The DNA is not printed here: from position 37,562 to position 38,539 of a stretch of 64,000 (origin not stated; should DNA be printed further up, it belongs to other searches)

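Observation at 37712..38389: Tandem DsrC/TusE-domain fusion lacking the catalytic C-terminal arm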

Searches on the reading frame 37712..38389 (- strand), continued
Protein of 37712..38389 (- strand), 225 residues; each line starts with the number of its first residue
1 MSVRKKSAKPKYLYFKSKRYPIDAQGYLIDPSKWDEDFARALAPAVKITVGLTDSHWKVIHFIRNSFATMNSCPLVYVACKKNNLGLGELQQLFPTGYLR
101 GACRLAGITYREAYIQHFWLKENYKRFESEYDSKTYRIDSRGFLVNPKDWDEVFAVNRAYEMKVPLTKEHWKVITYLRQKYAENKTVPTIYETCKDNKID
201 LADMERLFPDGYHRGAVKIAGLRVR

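Call 21: find_encoding_contigs(protein=P0052, flank=8000, max_places=2)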
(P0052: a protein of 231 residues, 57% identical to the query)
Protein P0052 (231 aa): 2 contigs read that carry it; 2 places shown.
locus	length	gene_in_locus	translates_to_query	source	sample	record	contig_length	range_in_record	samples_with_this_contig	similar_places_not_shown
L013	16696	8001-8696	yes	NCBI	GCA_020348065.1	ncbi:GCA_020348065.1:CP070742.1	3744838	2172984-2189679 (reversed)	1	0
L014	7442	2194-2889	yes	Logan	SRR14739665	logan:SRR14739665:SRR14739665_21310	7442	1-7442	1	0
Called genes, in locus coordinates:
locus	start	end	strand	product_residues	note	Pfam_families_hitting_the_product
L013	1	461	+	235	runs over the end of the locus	PF06026:Rib_5-P_isom_A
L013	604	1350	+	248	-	PF02535:Zip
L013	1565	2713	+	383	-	PF00496:SBP_bac_5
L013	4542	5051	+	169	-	PF02662:FlpD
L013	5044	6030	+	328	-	PF01058:Oxidored_q6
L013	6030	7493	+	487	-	PF27537:HoxH, PF00374:NiFeSe_Hases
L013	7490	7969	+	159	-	PF01750:HycI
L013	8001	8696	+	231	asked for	PF04358:DsrC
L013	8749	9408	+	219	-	PF04358:DsrC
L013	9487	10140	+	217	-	PF04358:DsrC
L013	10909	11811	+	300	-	-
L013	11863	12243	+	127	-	-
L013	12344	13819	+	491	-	PF02012:BNR (faint), PF13088:BNR_2, PF13620:CarboxypepD_reg, PF13715:CarbopepD_reg_2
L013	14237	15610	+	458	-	PF22544:HYDIN_VesB_CFA65-like_Ig, PF13517:FG-GAP_3 (faint), PF01839:FG-GAP (faint), PF13570:Beta-prop_ACSF4 (weak)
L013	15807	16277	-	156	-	PF12728:HTH_17, PF09860:DUF2087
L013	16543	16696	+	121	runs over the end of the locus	-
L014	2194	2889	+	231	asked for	PF04358:DsrC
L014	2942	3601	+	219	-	PF04358:DsrC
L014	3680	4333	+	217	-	PF04358:DsrC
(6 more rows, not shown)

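Call 33: search_solved_structures(query=window:37712-38389:-, max_evalue=0.001, show_alignments=2)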
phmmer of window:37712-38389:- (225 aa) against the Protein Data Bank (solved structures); distinct sequences matched with E-value up to 0.001: 8.
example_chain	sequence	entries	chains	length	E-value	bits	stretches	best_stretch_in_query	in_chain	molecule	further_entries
1ji8_A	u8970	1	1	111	4.9e-15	59.1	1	16-108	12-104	dissimilatory siroheme-sulfite reductase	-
1sau_A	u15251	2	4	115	5.5e-13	52.4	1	13-108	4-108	sulfite reductase, desulfoviridin-type subunit gamma | sulfite reductase, desulfoviridin-type subunit gamma (dsvC)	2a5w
2xsj_C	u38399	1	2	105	5e-11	46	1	13-108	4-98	SULFUR RELAY PROTEIN, TUSE/DSRC/DSVC FAMILY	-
2v4j_C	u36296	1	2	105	7.5e-10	42.1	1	14-108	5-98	SULFITE REDUCTASE, DISSIMILATORY-TYPE SUBUNIT GAMMA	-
1yx3_A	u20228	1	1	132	1.8e-09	40.9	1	129-191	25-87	hypothetical protein DsrC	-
3or1_C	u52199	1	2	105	5.2e-09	39.4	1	15-108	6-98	Sulfite reductase gama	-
3or2_C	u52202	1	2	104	5.1e-08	36.1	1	15-108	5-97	Sulfite redcutase subunit gama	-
7syb_A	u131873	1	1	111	0.00021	24.3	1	20-109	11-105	Sulfurtransferase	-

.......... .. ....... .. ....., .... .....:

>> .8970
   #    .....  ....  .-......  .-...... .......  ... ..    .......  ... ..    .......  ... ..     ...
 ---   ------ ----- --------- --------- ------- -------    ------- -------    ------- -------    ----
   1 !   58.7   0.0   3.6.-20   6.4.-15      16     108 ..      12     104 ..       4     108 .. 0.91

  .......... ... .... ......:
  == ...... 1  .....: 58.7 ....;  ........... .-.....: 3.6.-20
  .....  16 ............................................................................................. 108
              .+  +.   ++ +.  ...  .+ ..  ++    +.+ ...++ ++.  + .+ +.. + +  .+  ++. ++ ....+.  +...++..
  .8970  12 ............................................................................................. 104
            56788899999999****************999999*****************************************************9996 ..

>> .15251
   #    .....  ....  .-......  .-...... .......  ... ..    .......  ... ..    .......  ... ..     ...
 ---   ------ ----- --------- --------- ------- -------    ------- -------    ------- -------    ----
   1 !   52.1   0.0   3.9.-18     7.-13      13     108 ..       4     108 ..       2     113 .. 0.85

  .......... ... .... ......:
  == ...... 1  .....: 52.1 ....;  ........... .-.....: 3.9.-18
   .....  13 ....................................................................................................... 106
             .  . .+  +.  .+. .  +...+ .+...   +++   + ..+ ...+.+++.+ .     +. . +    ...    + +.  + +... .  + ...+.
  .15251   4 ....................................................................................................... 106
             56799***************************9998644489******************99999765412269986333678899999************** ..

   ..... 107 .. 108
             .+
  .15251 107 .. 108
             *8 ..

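Call 38: predict_structure(alignment_id=A1)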
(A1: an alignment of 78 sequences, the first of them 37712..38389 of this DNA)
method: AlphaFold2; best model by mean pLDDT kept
length: 225 residues; sequences in the alignment: 78
mean_pLDDT: 83.8   pTM: 0.50
mean pLDDT of the five models: 83.8, 83.2, 83.0, 82.4, 76.1
residues with pLDDT >= 90: 121; 70-90: 67; 50-70: 13; < 50: 24
segments of 3 or more residues with pLDDT < 50: 1-4, 113-128, 130-132
pLDDT, mean of each block of 10 residues (from residue 1): 54 94 89 94 95 95 82 72 78 89 87 49 46 77 94 85 85 96 96 97 95 95 88
secondary structure, 60 per line:
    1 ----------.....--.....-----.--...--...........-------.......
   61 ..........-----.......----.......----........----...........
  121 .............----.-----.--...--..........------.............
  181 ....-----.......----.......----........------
elements in order: E11-15 E18-22 H36-46 H54-70 H76-82 H87-93 H98-105 H110-133 H152-161 H168-184 H190-196 H201-207 H212-219

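Call 42: fold_search(model_id=the predicted structure, library=pdb)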
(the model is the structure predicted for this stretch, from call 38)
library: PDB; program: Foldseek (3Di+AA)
matches with E <= 10: 83; with E <= 0.001: 7
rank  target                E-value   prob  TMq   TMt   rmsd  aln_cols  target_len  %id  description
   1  3or1_C                7.0e-07  1.00  0.43  0.91   0.9        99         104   25  Crystal structure of dissimilatory sulfite reductase I (DsrI) (released 2010-09-22)
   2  3or2_C                7.8e-07  1.00  0.43  0.91   1.0        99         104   24  Crystal structure of dissimilatory sulfite reductase II (DsrII) (released 2010-09-22)
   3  2xsj_C                1.5e-06  1.00  0.43  0.91   0.9        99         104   26  Structure of desulforubidin from Desulfomicrobium norvegicum (released 2011-08-24)
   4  2v4j_C                1.7e-06  1.00  0.39  0.84   1.3        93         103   28  THE CRYSTAL STRUCTURE OF Desulfovibrio vulgaris DISSIMILATORY SULFITE REDUCTASE BOUND TO DsrC PROVIDES NOVEL INSIGHTS  (released 2008-12-02)
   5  1sau                  2.4e-06  1.00  0.39  0.74   2.9       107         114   34  The Gamma subunit of the dissimilatory sulfite reductase (DsrC) from Archaeoglobus fulgidus at 1.1 A resolution (released 2005-02-15)
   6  1ji8_MODEL_1_A        4.5e-05  1.00  0.41  0.78   2.4       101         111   30  Solution Structure of Pyrobaculum Aerophilum DsrC/gamma subunit of dissimilatory sulfite reductase (released 2001-12-05)
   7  7syb                  5.4e-04  1.00  0.35  0.72   2.1        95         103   28  Crystal Structure of sulfurtransferase (DsrC family protein) from Acinetobacter baumannii (released 2021-12-08)
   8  1yx3_MODEL_1_A        1.9e-03  1.00  0.41  0.78   2.0       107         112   28  NMR structure of Allochromatium vinosum DsrC: Northeast Structural Genomics Consortium target OP4 (released 2005-04-19)
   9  3bqz_A                7.3e-01  0.12  0.18  0.21  16.6       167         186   14  Crystal Structure of the Complex of Malachite Green Bound to QacR(E90Q), a Mutant of a Multidrug Binding Transcription (released 2008-12-23)
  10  3bti_A                1.1e+00  0.12  0.18  0.22  16.7       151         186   14  crystal structure of QacR(E58Q) bound to berberine (released 2008-08-12)
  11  3k2z_B                1.4e+00  0.75  0.18  0.21   3.1        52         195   23  Crystal structure of a LexA protein from Thermotoga maritima (released 2010-10-06)
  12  1ais_B                1.7e+00  0.06  0.20  0.22  15.2       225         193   10  TATA-BINDING PROTEIN/TRANSCRIPTION FACTOR (II)B/TATA-BOX COMPLEX FROM PYROCOCCUS WOESEI (released 1997-07-07)
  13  2hof_A                1.8e+00  0.07  0.21  0.16  18.1       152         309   13  Crystal structure of the pre-cleavage synaptic complex in the cre-loxp site-specific recombination (released 2007-06-26)
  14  1pvp_A                1.9e+00  0.06  0.21  0.16  17.7       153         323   14  BASIS FOR A SWITCH IN SUBSTRATE SPECIFICITY: CRYSTAL STRUCTURE OF SELECTED VARIANT OF CRE SITE-SPECIFIC RECOMBINASE, A (released 2004-02-17)
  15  3k2z_A                2.0e+00  0.63  0.18  0.21   3.0        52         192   23  Crystal structure of a LexA protein from Thermotoga maritima (released 2010-10-06)
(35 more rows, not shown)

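Call 43: search_protein_representatives(protein=window:37712-38389:-)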
Query: 225 residues. Proteins with E-value up to 0.001 (for the whole library): 823; up to 1e-10: 163; up to 1e-30: 39. The best 150 are listed.
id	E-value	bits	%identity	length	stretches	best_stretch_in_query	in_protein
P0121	1.4e-69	250.6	51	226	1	10-224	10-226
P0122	4.9e-62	226.0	47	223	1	15-223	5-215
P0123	1.4e-61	224.5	55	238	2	13-118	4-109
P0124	4.3e-60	219.6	48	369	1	18-223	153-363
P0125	1.2e-59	218.2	49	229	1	14-224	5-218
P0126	5.0e-59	216.2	42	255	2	53-225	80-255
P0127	9.1e-55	202.2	47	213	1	17-225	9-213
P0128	1.1e-53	198.7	44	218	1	13-225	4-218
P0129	1.1e-52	195.5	47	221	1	17-224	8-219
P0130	7.6e-50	186.1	48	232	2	16-115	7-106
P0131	1.1e-49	185.6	44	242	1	14-224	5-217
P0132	9.2e-49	182.6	43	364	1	20-223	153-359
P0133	2.0e-48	181.5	45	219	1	14-223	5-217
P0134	1.5e-46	175.3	43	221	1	10-222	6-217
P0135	2.0e-46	174.9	45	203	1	13-224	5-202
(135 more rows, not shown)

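Call 44: find_related_loci(query=A1, collection=metagenome_contigs, flank=8000)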
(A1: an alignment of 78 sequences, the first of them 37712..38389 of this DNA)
Query A1 (225 aa) in metagenome_contigs; peptide patterns used: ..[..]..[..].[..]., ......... (x = any residue, [..] = any of these).
600 stretches matched a pattern (row limit reached: there are more); 505 encode a relative of the query (tblastn E <= 1e-3); the best 80 are kept; 80 distinct loci.
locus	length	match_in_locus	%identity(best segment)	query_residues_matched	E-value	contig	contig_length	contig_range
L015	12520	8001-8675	88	1-225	2e-140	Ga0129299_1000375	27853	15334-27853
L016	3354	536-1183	60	11-225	7e-94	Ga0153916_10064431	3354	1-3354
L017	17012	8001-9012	60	9-225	2e-92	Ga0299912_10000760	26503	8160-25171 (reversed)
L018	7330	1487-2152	59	4-225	3e-91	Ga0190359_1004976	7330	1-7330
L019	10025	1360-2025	59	4-225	3e-91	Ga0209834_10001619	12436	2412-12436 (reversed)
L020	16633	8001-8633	60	15-225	5e-91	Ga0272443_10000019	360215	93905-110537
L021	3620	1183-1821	58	15-225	2e-91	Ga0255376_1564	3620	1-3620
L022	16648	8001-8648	60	15-225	2e-90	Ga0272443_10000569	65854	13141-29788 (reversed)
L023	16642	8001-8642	61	15-225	4e-90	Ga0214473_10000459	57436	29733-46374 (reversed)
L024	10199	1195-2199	58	12-225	2e-89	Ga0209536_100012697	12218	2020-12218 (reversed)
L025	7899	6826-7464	59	15-225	2e-89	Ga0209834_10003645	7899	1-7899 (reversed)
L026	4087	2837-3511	54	2-225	3e-89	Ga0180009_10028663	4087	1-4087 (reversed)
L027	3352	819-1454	58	15-225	4e-90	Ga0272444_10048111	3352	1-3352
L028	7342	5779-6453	57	4-225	2e-88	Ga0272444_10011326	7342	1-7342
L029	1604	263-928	59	15-225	3e-92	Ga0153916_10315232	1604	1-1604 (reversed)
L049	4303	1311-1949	54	15-225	4e-81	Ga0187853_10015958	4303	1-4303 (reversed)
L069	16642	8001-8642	55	15-225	6e-79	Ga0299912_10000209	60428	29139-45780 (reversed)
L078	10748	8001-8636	53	15-225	1e-78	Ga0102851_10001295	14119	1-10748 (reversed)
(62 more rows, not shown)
